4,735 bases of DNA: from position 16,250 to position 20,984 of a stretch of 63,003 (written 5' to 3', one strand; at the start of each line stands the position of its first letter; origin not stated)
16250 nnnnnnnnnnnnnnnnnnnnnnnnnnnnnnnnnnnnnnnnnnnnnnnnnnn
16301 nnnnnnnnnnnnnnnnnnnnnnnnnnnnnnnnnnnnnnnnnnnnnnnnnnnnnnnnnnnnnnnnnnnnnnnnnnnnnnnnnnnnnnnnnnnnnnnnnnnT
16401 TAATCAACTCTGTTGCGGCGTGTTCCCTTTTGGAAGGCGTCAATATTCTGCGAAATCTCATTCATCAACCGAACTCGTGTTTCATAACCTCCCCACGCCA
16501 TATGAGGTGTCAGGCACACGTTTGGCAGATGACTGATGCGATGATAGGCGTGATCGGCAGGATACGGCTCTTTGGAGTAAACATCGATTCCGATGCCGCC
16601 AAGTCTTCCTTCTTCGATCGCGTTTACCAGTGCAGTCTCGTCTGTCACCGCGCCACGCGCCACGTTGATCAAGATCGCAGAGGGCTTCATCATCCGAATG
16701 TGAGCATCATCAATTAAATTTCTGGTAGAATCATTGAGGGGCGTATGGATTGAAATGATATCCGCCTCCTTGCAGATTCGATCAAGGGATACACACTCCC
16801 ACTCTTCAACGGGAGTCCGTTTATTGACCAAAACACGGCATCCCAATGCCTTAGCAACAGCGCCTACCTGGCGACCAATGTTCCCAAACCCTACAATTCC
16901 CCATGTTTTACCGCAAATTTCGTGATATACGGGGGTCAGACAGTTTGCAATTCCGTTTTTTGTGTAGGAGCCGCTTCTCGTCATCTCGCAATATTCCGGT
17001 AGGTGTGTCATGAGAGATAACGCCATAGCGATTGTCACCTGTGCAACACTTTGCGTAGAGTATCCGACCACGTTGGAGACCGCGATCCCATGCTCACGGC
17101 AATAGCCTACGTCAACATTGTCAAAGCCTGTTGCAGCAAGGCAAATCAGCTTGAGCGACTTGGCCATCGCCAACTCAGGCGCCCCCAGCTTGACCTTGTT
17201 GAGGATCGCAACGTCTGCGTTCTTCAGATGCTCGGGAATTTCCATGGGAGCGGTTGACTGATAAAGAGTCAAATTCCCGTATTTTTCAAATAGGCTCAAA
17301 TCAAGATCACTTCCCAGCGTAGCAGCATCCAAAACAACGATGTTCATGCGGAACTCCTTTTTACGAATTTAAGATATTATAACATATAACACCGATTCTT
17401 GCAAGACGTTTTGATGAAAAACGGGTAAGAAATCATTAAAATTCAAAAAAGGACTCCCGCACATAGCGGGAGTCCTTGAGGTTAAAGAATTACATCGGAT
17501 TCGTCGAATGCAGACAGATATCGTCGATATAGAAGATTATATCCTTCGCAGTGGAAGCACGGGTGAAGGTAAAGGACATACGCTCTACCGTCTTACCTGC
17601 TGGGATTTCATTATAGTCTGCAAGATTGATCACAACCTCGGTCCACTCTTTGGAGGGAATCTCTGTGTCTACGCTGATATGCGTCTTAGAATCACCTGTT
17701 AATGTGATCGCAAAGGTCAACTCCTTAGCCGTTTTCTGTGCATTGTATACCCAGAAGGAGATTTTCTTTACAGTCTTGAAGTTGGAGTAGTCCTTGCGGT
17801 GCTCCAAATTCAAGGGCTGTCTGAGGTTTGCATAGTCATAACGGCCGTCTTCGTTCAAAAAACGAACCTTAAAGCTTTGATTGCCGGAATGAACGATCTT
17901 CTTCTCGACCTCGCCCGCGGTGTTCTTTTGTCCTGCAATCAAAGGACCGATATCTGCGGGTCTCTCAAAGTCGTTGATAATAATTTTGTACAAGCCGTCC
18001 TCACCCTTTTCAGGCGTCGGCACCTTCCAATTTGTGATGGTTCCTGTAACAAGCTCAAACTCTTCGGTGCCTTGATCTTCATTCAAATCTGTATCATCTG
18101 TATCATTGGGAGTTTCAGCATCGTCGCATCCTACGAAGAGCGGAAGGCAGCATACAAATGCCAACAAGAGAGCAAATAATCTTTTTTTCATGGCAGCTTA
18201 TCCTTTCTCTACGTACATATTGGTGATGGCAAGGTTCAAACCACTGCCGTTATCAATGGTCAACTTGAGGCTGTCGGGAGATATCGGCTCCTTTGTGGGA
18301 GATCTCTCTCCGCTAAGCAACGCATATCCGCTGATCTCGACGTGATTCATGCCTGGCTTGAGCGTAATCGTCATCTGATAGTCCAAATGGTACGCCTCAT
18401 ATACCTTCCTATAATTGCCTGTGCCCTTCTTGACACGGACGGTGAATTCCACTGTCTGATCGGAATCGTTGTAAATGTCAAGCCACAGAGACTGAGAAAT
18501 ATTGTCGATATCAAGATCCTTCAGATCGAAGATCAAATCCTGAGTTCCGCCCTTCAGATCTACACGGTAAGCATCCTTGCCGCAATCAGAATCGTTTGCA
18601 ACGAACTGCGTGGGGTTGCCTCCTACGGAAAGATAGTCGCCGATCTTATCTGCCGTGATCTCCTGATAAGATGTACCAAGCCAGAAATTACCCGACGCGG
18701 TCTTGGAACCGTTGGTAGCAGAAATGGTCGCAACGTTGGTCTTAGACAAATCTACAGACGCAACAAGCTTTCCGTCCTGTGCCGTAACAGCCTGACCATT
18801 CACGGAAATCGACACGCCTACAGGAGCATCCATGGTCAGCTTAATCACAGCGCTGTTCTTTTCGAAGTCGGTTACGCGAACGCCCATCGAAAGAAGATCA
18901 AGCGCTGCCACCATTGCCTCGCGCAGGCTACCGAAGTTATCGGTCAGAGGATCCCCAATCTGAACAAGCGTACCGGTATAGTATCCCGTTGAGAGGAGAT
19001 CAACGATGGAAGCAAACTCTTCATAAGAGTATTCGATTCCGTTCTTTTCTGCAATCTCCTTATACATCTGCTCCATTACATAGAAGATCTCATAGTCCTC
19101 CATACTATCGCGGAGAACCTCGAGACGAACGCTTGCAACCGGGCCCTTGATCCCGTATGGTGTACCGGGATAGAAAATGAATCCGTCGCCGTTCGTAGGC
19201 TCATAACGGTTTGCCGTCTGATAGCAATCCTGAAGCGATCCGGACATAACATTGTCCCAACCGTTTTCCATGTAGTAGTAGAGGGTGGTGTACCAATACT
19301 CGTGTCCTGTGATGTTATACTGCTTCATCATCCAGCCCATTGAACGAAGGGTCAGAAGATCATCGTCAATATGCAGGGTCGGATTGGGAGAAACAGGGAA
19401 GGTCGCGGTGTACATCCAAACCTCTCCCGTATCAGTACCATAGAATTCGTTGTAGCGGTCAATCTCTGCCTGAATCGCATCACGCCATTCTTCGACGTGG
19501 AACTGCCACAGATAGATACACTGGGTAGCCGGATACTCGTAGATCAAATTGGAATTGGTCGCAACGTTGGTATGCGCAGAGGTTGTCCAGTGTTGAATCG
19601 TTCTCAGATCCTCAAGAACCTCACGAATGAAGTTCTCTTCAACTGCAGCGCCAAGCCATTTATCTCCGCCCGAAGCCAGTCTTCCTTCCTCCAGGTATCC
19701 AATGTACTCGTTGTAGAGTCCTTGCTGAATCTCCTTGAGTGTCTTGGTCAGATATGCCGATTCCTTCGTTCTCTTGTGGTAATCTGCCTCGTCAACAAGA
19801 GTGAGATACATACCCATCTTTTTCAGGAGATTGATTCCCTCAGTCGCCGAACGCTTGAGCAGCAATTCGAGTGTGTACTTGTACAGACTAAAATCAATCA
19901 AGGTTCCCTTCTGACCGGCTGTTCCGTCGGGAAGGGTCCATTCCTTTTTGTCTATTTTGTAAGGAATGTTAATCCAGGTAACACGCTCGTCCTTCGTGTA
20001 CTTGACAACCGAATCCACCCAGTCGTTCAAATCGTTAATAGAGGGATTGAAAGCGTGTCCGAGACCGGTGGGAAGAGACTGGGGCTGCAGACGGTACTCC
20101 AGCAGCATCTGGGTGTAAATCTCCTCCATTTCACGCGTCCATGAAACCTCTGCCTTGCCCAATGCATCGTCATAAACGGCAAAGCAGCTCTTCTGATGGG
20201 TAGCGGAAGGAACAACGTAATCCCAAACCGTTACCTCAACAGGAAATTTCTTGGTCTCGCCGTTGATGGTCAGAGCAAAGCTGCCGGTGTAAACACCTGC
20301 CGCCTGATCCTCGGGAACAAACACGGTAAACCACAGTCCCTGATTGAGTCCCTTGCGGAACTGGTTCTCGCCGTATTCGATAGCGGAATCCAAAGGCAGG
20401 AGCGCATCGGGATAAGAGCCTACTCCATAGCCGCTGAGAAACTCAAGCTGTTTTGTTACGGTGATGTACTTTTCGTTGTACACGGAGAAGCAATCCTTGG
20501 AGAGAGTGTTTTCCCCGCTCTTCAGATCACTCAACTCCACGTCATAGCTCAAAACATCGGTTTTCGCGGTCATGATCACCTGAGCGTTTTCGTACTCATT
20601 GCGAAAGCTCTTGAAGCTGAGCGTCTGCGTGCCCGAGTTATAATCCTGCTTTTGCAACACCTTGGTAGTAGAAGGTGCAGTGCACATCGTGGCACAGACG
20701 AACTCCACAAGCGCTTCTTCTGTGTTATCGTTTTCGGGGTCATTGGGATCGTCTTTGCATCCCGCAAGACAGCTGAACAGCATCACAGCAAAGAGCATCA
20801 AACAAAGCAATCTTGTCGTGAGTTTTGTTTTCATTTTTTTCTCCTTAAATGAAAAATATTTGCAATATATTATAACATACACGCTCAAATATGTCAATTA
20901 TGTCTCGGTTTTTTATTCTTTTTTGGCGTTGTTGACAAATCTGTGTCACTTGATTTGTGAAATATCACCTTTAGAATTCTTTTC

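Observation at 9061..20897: Duplicated two-gene lipoprotein cassette (large DUF4091/GH123-like lipoprotein plus small CBM-like lipoprotein): candidate undescribed surface glycan module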

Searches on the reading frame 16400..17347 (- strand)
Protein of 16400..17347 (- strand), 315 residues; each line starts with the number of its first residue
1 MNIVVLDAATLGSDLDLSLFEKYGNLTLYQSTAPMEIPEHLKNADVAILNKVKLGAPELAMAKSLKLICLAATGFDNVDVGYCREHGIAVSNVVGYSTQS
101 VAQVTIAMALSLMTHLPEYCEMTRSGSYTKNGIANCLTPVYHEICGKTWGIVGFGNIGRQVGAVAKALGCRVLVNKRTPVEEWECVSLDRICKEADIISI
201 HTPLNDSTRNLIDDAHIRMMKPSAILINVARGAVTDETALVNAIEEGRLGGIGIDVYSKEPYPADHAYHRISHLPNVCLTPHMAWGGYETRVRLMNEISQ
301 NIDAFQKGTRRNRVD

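Call 12: search_protein_families(library=pfam, proteins=[window:16400-17347:-], max_evalue=0.001)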
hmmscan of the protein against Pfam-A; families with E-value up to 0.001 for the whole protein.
window:16400-17347:- (315 aa): 3 families
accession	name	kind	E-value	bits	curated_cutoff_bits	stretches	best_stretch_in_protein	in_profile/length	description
PF02826.25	2-Hacid_dh_C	-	1.5e-51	174.8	25.1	1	106-284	1-178/178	D-isomer specific 2-hydroxyacid dehydrogenase, NAD binding domain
PF00389.36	2-Hacid_dh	-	4.2e-23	81.9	24.6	1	13-314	8-133/134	D-isomer specific 2-hydroxyacid dehydrogenase, catalytic domain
PF00670.27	AdoHcyase_NAD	-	6e-07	30.2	27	1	144-231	21-111/162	S-adenosyl-L-homocysteine hydrolase, NAD binding domain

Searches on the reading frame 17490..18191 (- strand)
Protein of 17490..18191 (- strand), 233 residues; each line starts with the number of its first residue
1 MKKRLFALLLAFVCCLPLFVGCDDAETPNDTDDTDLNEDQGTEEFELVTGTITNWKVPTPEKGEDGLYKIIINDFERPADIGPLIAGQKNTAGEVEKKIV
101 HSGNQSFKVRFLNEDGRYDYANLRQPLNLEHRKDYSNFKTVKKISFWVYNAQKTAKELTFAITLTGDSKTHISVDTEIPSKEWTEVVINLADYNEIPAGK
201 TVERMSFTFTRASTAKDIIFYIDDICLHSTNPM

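Call 5: search_protein_families(library=pfam, proteins=[window:17490-18191:-], max_evalue=1)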
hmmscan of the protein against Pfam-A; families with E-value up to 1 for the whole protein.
window:17490-18191:- (233 aa): 5 families
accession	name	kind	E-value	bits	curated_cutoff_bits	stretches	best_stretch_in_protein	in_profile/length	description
PF09092.17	Lyase_N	-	9.4e-08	32.5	26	1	74-227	6-149/166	Lyase, N terminal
PF02018.23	CBM_4_9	-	3.8e-05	24.5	25.9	1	73-187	7-113/136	Carbohydrate binding domain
PF10633.15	NPCBM_assoc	-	0.11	13.1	24.4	0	165-203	16-53/78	NPCBM-associated, NEW3 domain of alpha-galactosidase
PF08234.17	Spindle_Spc25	-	0.13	12.9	22.3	1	143-197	8-62/73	Chromosome segregation protein Spc25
PF17509.7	DUF5440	-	0.17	11.9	27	1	41-73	35-64/93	Family of unknown function (DUF5440)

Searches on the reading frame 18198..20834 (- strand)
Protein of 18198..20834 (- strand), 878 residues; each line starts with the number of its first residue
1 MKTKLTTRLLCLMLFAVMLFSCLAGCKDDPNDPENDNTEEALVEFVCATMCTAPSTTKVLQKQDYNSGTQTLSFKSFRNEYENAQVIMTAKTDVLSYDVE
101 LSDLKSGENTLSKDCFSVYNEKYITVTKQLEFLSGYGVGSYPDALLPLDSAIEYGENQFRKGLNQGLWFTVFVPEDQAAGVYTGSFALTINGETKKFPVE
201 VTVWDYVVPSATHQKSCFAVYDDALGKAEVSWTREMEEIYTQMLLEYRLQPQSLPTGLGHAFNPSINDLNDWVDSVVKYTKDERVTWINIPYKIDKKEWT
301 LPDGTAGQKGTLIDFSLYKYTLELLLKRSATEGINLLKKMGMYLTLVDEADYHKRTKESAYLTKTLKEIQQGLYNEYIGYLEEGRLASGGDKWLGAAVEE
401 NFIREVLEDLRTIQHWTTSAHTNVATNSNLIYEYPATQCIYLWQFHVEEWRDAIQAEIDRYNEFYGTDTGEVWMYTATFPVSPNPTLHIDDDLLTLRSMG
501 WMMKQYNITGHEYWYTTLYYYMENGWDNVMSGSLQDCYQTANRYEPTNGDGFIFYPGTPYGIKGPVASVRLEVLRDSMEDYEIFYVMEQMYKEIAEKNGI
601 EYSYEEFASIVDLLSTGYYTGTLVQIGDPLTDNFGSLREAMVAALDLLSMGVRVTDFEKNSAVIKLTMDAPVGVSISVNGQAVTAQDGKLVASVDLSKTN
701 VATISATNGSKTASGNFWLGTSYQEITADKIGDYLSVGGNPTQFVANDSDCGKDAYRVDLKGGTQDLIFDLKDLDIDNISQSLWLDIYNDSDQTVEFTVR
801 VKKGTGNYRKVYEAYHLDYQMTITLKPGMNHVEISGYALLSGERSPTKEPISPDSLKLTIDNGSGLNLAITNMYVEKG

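Call 5: search_protein_families(library=pfam, proteins=[window:18198-20834:-], max_evalue=1)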
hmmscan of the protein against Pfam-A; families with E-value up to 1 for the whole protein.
window:18198-20834:- (878 aa): 3 families
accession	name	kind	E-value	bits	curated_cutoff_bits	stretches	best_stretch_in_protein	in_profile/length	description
PF22680.2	Glyco_hydro_123_N_2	-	3.3e-11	43.7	27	1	66-188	17-140/142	Glycoside hydrolase 123 N-terminal domain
PF13320.12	GH123_cat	-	1.8e-09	37.9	23.1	1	449-586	209-323/324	Glycoside hydrolase 123, catalytic domain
PF14352.11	DUF4402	-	0.48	11.5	25.2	0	173-191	110-128/129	Domain of unknown function (DUF4402)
